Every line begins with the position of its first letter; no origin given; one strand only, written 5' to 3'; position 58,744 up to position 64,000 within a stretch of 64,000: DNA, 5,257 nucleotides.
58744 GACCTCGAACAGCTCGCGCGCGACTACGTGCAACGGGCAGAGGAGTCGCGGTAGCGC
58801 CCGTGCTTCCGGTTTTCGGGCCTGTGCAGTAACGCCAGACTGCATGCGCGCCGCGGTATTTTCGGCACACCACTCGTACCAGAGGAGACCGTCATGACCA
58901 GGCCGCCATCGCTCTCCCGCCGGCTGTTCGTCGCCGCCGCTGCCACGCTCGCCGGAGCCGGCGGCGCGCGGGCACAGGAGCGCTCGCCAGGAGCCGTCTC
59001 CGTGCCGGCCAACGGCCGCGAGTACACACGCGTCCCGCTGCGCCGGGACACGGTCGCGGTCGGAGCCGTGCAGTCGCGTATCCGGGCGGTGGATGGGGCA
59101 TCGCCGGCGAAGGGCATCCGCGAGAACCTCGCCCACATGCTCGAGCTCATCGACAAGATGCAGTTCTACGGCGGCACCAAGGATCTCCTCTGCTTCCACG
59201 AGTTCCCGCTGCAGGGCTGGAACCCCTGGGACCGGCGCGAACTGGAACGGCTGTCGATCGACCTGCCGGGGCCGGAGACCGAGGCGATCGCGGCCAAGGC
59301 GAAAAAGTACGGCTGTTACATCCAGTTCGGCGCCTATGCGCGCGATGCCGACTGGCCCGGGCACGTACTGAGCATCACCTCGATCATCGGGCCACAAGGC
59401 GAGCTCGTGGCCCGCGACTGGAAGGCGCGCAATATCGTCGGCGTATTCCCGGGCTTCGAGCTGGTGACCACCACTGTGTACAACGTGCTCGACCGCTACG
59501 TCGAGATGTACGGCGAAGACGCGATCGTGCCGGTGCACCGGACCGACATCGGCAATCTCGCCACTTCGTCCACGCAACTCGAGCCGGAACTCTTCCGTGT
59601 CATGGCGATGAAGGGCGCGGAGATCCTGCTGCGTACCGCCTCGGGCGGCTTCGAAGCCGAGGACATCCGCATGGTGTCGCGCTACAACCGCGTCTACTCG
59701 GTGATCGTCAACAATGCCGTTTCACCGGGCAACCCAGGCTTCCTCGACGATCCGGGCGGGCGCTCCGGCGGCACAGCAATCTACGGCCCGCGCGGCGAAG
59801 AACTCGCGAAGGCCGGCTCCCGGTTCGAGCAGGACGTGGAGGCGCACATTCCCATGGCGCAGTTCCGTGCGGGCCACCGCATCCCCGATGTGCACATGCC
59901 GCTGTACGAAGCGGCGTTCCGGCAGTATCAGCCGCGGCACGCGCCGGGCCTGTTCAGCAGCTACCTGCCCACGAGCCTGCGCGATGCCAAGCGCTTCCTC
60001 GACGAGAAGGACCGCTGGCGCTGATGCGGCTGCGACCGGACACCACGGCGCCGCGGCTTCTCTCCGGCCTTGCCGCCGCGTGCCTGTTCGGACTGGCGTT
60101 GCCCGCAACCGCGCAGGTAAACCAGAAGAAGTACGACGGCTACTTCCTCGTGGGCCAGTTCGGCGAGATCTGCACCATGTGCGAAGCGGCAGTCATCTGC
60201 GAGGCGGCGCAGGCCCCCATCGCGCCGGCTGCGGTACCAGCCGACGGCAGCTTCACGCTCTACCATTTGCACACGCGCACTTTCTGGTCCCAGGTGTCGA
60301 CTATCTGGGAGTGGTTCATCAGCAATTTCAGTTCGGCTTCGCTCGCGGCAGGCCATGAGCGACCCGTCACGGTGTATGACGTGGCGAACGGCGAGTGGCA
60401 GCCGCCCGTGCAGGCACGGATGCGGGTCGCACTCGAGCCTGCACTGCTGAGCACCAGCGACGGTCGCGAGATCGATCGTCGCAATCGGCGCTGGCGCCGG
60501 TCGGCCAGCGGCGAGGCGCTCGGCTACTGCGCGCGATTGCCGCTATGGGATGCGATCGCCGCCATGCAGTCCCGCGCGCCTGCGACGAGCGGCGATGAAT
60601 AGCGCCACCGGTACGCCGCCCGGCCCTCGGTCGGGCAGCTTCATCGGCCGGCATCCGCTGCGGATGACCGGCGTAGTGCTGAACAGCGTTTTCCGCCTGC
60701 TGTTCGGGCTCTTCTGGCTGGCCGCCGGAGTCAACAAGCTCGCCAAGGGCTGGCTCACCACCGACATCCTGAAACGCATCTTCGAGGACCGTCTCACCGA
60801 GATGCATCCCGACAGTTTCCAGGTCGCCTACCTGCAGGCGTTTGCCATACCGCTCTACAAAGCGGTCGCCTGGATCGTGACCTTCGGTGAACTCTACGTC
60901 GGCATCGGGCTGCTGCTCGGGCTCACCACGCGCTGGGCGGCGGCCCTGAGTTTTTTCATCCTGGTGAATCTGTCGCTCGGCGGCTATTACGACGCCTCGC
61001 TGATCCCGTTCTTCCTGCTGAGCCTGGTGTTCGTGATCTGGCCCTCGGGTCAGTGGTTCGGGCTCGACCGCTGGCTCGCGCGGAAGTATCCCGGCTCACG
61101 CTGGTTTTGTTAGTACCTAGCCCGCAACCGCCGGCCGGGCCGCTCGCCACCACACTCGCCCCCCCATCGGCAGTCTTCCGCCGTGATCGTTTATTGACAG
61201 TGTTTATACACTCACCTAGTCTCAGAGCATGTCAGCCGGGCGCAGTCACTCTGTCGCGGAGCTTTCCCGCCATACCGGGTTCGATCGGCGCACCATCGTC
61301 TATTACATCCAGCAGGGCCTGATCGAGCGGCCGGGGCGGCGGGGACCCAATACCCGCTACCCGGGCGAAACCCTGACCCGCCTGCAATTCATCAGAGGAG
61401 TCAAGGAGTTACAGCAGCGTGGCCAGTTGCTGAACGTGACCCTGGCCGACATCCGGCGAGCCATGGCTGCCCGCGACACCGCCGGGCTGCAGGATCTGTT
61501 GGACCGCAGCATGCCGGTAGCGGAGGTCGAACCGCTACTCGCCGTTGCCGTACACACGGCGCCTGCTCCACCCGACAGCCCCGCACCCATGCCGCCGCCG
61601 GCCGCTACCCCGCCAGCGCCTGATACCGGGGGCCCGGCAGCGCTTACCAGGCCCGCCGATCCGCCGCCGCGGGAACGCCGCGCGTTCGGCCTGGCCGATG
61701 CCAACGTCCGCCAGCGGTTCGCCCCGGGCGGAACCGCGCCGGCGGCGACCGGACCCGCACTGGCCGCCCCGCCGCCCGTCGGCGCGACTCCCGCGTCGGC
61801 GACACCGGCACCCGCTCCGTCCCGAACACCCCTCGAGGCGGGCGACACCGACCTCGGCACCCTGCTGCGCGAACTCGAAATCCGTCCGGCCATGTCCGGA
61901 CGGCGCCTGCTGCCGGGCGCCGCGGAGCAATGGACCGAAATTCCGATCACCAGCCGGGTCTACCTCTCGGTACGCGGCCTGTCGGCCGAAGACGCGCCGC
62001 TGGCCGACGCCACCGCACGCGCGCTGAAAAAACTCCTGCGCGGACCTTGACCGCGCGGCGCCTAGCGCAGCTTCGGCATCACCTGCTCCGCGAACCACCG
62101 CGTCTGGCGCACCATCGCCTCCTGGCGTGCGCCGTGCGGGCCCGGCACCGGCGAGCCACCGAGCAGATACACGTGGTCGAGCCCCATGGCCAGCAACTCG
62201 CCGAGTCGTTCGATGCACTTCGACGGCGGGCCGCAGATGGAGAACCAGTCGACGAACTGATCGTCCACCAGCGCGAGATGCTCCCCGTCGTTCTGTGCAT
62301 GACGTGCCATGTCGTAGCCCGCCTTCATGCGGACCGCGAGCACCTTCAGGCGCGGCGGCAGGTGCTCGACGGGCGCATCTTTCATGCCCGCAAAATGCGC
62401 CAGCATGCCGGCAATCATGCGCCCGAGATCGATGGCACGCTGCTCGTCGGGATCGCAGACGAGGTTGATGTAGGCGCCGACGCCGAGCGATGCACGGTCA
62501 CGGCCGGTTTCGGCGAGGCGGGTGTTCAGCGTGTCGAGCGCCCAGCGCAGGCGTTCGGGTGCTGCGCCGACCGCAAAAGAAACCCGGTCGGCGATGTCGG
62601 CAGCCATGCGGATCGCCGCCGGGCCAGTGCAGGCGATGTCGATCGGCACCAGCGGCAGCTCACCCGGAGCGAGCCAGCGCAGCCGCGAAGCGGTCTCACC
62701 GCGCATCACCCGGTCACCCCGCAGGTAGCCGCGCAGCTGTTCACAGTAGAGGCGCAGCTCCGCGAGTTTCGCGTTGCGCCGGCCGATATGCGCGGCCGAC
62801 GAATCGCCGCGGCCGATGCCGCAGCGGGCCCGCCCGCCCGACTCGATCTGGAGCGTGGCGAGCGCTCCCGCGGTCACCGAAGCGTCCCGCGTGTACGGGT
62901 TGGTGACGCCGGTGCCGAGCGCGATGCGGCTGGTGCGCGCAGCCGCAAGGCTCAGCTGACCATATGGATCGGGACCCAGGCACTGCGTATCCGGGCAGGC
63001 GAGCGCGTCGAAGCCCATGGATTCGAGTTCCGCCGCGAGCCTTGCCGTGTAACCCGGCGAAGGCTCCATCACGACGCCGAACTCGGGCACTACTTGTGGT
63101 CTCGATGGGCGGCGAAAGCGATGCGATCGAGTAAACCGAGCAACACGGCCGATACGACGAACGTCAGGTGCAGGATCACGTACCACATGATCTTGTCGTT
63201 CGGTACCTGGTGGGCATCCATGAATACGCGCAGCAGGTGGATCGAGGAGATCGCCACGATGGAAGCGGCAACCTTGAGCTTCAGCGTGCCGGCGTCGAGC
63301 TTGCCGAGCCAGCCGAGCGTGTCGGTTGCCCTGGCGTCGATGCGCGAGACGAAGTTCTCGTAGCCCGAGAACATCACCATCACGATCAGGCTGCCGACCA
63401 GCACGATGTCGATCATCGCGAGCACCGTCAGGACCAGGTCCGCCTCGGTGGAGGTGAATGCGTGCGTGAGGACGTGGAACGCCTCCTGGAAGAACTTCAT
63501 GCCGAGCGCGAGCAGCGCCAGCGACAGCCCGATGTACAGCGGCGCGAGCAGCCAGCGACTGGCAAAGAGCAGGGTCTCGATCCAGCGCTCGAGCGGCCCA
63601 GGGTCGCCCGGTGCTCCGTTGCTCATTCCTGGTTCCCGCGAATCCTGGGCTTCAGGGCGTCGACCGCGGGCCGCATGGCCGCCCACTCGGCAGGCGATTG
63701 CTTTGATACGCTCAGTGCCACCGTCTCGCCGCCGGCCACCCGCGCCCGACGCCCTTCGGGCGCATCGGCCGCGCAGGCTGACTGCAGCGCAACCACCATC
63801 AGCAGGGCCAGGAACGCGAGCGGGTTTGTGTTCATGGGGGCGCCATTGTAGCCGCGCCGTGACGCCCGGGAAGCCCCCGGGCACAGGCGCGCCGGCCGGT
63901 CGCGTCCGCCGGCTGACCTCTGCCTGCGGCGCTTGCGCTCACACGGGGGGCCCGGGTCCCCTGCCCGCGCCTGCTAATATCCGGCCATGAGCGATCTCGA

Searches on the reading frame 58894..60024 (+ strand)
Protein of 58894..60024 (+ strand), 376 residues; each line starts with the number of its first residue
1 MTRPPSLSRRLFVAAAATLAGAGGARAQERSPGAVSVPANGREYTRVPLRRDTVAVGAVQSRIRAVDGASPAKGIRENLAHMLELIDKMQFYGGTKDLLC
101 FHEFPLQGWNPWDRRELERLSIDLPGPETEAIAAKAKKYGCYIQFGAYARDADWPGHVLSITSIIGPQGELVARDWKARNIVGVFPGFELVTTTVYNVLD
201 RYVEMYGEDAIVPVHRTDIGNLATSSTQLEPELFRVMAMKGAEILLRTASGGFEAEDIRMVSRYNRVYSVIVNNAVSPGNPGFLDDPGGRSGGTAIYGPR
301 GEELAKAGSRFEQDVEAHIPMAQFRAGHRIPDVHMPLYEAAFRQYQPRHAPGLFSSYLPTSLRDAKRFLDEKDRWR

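Call 71: search_protein_families(library=pfam, proteins=[window:58894-60024:+], max_evalue=0.00001)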
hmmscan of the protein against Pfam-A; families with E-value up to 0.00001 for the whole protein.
window:58894-60024:+ (376 aa): 1 family
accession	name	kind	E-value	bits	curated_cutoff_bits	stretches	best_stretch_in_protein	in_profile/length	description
PF00795.27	CN_hydrolase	-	2.7e-12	47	23.2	1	71-324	10-251/256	Carbon-nitrogen hydrolase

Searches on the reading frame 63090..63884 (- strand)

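Call 71: search_protein_families(library=pfam, proteins=[window:63090-63884:-], max_evalue=0.00001)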
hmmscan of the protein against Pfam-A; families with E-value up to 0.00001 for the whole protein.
window:63090-63884:- (264 aa): 1 family
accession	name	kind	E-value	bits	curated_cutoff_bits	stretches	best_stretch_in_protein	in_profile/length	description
PF03350.21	UPF0114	-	7.1e-35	120.2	23.1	1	106-221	1-117/117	Uncharacterized protein family, UPF0114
